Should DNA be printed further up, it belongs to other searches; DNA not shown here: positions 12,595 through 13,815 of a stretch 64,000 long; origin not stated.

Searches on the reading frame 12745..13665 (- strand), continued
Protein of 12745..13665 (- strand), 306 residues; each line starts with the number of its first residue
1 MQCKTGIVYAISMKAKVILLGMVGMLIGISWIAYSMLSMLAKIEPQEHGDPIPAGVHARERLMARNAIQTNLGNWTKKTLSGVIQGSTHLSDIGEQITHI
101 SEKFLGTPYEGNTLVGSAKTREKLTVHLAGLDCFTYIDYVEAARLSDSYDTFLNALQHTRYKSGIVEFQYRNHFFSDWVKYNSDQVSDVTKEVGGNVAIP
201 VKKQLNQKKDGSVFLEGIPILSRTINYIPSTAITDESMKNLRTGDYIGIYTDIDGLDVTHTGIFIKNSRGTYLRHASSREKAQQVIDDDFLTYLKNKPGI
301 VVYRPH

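Call 69: find_encoding_contigs(protein=P0157, flank=5000, max_places=3)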
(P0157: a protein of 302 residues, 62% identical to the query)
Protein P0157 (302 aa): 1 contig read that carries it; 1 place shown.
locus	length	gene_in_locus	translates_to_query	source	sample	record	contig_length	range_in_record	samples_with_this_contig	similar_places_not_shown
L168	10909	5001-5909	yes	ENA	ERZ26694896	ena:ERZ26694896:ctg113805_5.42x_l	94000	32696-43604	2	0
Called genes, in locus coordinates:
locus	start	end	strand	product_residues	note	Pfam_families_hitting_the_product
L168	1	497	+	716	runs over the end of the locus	PF00133:tRNA-synt_1, PF09334:tRNA-synt_1g, PF08264:Anticodon_1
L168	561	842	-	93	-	-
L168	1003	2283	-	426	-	PF00675:Peptidase_M16, PF05193:Peptidase_M16_C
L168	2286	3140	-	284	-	-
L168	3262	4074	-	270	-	PF15515:MvaI_BcnI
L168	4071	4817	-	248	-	PF01170:UPF0020 (faint), PF01555:N6_N4_Mtase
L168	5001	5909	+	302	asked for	PF07313:AmiA-like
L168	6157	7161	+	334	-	PF01555:N6_N4_Mtase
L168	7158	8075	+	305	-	PF04556:DpnII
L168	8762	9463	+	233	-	PF03167:UDG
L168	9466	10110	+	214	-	-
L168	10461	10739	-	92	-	-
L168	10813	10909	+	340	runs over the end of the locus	PF06723:MreB_Mbl, PF25229:Salactin (weak), PF14450:FtsA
